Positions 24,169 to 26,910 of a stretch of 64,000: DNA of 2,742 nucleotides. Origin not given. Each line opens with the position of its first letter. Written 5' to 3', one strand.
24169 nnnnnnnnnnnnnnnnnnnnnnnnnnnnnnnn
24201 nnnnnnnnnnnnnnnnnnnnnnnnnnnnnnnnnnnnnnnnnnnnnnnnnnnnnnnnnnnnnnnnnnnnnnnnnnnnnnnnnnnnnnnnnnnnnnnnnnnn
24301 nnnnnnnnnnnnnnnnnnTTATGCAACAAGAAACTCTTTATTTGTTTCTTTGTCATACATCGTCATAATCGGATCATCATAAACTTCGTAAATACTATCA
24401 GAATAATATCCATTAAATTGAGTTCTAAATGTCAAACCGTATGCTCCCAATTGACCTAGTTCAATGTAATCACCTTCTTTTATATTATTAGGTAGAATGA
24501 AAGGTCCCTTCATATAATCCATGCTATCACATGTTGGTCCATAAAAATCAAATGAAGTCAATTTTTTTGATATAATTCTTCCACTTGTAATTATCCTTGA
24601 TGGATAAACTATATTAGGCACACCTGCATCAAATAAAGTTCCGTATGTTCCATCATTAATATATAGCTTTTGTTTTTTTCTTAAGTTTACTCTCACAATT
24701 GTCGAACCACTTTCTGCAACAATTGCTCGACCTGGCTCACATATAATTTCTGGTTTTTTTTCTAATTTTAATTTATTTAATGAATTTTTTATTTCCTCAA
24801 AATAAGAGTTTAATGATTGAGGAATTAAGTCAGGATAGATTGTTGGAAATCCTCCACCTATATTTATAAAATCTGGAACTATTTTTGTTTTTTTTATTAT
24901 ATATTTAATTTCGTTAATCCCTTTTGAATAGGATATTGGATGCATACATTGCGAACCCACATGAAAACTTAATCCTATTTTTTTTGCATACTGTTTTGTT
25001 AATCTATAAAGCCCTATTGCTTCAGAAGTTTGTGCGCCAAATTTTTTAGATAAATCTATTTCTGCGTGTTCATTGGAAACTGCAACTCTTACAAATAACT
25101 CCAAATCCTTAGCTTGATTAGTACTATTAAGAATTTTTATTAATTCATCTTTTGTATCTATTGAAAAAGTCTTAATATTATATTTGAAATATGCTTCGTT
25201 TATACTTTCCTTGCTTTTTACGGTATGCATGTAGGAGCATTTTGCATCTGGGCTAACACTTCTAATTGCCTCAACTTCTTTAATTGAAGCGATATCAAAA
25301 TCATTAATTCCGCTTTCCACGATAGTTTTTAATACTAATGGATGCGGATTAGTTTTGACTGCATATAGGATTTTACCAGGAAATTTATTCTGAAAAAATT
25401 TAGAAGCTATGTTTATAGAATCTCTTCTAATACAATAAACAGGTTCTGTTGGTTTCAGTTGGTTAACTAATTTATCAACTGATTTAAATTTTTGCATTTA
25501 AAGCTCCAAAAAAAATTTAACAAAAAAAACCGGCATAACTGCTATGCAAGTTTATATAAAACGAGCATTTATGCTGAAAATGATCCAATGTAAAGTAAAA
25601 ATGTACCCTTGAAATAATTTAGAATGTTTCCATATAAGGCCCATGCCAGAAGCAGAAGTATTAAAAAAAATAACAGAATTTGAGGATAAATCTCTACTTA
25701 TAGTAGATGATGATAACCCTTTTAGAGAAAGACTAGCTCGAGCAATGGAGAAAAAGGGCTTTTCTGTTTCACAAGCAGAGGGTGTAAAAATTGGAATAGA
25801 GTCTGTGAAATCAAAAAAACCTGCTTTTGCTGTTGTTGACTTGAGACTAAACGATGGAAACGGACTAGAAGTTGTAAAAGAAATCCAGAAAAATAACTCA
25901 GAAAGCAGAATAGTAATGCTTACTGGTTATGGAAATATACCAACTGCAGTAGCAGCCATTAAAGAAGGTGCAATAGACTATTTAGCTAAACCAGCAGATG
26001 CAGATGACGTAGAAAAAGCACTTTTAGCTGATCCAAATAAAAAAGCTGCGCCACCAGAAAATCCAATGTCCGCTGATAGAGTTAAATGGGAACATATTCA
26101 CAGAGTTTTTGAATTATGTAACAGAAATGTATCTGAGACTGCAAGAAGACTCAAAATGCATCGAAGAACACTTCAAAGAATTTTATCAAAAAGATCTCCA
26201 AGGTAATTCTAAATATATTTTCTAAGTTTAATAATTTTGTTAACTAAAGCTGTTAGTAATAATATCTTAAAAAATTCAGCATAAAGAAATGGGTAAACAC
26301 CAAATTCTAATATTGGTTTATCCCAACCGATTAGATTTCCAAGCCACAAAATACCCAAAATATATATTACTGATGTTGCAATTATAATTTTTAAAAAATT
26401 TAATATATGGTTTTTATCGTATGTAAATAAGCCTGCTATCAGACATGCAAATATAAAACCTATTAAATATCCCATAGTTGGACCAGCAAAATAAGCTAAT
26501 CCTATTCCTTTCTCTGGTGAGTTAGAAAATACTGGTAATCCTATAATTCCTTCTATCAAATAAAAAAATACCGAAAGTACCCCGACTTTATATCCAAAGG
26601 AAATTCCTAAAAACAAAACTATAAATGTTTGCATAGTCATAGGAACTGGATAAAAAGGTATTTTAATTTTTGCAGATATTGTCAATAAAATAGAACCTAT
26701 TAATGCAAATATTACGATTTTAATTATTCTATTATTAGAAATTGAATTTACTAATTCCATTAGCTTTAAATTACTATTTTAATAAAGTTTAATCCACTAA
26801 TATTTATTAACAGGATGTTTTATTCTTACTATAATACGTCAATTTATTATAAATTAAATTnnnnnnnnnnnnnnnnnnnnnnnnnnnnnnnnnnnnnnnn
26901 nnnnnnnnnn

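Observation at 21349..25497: Four-gene polyamine operon suggesting a variant agmatine route to homospermidine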

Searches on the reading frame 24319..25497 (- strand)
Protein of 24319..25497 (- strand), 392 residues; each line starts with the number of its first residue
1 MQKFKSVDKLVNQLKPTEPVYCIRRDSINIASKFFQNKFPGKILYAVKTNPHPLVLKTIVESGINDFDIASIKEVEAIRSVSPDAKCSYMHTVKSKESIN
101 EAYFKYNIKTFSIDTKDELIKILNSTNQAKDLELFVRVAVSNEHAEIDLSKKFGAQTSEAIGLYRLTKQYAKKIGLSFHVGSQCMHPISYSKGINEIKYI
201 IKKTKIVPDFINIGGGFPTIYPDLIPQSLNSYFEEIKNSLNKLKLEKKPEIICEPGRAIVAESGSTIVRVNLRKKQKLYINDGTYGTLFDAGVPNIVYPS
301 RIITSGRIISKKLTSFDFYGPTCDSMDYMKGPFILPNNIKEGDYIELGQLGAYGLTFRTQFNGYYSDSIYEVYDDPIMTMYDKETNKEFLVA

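Call 3: search_protein_families(library=pfam, proteins=[window:24319-25497:-])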
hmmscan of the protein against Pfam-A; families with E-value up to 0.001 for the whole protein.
window:24319-25497:- (392 aa): 2 families
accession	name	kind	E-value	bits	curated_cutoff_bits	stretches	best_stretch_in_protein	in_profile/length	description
PF02784.22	Orn_Arg_deC_N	-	4.3e-36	125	23.4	1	27-261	3-247/247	Pyridoxal-dependent decarboxylase, pyridoxal binding domain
PF00278.28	Orn_DAP_Arg_deC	-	1.8e-07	31.8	23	1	262-346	6-90/95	Pyridoxal-dependent decarboxylase, C-terminal sheet domain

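Call 4: search_protein_families(library=ncbifam, proteins=[window:24319-25497:-])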
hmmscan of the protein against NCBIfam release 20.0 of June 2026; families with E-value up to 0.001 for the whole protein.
window:24319-25497:- (392 aa): 6 families
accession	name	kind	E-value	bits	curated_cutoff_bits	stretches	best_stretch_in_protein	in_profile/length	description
TIGR01048.1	lysA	equivalog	5.9e-41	140.3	297.9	1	18-363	25-386/417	diaminopimelate decarboxylase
NF006515.0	PRK08961.1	equivalog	1.3e-24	86.2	802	1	41-362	527-849/861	bifunctional aspartate kinase/diaminopimelate decarboxylase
TIGR03099.1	dCO2ase_PEP1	hypoth_equivalog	2.8e-21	76.1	478.45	1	7-355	15-380/398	pyridoxal-dependent decarboxylase, exosortase A system-associated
NF052544.1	OrLyDeCDokD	equivalog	3.5e-14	52.3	700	1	28-363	56-428/461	ornithine/lysine decarboxylase DokD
NF003763.0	PRK05354.1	equivalog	1.6e-05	23.7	369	1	35-271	94-357/636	biosynthetic arginine decarboxylase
TIGR01273.1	speA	equivalog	1.9e-05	23.3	624.1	1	42-270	92-348/624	arginine decarboxylase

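Call 24: search_solved_structures(query=window:24319-25497:-, show_alignments=3)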
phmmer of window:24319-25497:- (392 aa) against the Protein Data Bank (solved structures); distinct sequences matched with E-value up to 0.001: 39.
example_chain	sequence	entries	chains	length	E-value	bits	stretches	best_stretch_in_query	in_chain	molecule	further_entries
2plj_A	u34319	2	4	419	8.6e-38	133.4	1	22-364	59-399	lysine/ornithine decarboxylase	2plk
5gjm_A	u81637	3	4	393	2.5e-34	122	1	18-370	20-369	Lysine/ornithine decarboxylase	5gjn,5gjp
5gjo_A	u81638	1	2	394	5e-34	121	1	18-370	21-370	Lysine/ornithine decarboxylase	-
2on3_A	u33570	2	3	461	1.8e-26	96.2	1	44-389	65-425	Ornithine decarboxylase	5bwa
2oo0_A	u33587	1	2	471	2e-26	96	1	44-389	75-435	Ornithine decarboxylase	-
7s3f_A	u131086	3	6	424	3e-26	95.4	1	44-381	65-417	Ornithine decarboxylase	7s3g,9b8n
1d7k_A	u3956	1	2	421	3.3e-26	95.3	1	44-389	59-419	HUMAN ORNITHINE DECARBOXYLASE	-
9b8m_A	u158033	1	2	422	3.6e-26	95.2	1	44-380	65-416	Ornithine decarboxylase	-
4zgy_A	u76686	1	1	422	4.2e-26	94.9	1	44-378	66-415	Ornithine decarboxylase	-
7u6p_A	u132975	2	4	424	2.1e-25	92.6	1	44-381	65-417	Ornithine decarboxylase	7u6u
7odc_A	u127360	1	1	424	3.3e-25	92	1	44-379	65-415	PROTEIN (ORNITHINE DECARBOXYLASE)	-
1njj_A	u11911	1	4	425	8.5e-25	90.7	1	44-373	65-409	ornithine decarboxylase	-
1f3t_A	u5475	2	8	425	8.5e-25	90.7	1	44-373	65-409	ORNITHINE DECARBOXYLASE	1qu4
2nv9_A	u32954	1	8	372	1.1e-24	90.3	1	44-370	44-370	A207R protein, arginine decarboxylase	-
2nva_A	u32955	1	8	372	1.1e-24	90.3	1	44-370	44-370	arginine decarboxylase, A207R protein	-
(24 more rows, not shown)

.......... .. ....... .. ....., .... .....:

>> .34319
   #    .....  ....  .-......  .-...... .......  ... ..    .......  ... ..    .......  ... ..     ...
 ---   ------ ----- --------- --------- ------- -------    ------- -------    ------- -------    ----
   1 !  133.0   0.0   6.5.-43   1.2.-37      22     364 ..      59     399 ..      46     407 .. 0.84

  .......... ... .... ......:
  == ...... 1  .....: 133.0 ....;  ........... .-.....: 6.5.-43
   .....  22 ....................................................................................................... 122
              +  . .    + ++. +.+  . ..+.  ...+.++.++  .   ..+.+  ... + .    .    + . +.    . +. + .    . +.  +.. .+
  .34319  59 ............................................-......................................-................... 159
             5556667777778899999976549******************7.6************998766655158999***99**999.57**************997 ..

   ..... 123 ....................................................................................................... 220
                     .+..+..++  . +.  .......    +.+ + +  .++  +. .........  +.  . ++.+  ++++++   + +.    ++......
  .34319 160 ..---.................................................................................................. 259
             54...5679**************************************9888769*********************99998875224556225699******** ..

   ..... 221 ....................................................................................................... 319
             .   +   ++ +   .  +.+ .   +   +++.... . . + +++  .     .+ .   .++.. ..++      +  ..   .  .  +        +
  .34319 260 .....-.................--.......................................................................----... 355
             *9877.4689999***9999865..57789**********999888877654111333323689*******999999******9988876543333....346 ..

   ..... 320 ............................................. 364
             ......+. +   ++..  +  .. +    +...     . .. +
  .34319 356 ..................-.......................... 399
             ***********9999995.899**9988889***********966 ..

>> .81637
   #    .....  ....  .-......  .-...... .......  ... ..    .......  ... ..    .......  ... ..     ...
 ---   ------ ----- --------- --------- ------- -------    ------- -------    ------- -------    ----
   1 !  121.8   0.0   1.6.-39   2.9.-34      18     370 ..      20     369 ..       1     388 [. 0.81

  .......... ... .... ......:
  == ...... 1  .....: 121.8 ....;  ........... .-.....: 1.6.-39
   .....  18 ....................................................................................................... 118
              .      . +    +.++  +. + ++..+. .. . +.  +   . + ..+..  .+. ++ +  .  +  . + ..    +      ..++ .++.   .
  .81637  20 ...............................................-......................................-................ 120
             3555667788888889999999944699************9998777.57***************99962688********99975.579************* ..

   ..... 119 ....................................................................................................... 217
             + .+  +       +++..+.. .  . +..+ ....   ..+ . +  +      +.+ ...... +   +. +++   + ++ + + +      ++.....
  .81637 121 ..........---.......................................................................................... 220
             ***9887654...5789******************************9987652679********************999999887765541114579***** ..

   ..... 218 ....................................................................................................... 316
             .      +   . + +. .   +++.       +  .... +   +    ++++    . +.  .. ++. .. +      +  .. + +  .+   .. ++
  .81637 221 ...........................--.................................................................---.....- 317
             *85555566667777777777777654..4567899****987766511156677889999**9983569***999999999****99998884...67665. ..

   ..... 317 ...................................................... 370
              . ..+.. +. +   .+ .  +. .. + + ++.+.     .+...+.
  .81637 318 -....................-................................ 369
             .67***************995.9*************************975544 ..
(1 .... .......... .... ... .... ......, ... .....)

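Call 33: list_cluster_members(proteins=[window:24319-25497:-, window:23279-24319:-, window:22394-23278:-, window:21349-22401:-])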
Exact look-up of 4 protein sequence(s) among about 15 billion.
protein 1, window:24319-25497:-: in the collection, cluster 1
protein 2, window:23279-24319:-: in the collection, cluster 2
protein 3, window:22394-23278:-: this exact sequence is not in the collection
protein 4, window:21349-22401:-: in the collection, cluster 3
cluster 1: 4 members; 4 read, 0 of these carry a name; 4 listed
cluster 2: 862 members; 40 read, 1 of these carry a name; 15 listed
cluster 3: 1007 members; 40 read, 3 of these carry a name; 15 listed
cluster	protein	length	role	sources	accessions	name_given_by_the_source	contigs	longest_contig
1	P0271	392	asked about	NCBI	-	-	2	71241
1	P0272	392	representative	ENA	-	-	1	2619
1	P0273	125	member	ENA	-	-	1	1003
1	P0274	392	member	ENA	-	-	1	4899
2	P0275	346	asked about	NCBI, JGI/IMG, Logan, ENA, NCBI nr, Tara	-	-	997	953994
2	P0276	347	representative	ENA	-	-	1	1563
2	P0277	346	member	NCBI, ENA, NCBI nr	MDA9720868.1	deoxyhypusine synthase [Candidatus Pelagibacter sp.]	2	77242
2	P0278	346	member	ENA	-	-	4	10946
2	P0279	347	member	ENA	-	-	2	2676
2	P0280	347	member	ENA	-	-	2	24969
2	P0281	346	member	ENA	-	-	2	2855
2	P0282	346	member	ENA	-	-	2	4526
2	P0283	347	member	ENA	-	-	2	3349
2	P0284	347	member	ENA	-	-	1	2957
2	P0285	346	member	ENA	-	-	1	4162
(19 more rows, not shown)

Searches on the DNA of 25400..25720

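Call 48: search_rna_families(source=window, start=25400, end=25720, threshold=evalue, max_evalue=1)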
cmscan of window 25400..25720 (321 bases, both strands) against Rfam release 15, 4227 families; matches with E-value up to 1: 2.
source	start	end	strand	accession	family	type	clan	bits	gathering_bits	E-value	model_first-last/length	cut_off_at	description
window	25417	25501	-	RF01822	RsaJ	Gene; sRNA;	-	16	100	0.12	1-287/287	no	RNA Staph. aureus A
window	25458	25550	-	RF01828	SprD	Gene; sRNA;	-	14.6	100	0.96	1-142/142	no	Small pathogenicity island RNA D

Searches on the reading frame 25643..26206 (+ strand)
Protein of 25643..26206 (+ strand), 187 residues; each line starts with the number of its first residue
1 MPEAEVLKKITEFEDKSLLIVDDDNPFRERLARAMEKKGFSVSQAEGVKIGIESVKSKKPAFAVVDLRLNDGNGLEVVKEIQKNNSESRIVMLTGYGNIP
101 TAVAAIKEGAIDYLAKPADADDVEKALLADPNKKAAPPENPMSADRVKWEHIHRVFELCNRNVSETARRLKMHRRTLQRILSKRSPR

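Call 45: search_protein_families(library=pfam, proteins=[window:25643-26206:+])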
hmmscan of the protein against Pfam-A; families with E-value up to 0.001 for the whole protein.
window:25643-26206:+ (187 aa): 4 families
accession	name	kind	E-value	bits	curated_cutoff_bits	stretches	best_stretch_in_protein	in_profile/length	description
PF00072.30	Response_reg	-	4e-25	88.6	30.2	1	19-127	2-110/111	Response regulator receiver domain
PF02954.25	HTH_8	-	1.5e-05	25.1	22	0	157-179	15-37/42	Bacterial regulatory protein, Fis family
PF13556.12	HTH_30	-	1.6e-05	25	27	1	155-179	7-31/59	PucR C-terminal helix-turn-helix domain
PF13407.12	Peripla_BP_4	-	0.00056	20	35.1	1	62-114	184-234/258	Periplasmic binding protein domain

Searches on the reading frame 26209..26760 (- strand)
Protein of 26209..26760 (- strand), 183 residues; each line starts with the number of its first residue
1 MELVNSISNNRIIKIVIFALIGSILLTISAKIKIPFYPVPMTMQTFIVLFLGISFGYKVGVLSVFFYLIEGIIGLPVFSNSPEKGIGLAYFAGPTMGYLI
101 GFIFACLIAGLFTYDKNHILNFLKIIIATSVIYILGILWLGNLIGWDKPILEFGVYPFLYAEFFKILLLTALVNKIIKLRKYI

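Call 45: search_protein_families(library=pfam, proteins=[window:26209-26760:-])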
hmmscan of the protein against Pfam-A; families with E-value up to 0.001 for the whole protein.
window:26209-26760:- (183 aa): 1 family
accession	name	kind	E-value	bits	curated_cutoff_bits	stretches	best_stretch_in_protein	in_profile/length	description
PF02632.19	BioY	-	4.6e-33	114.5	25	1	36-176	1-138/140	BioY family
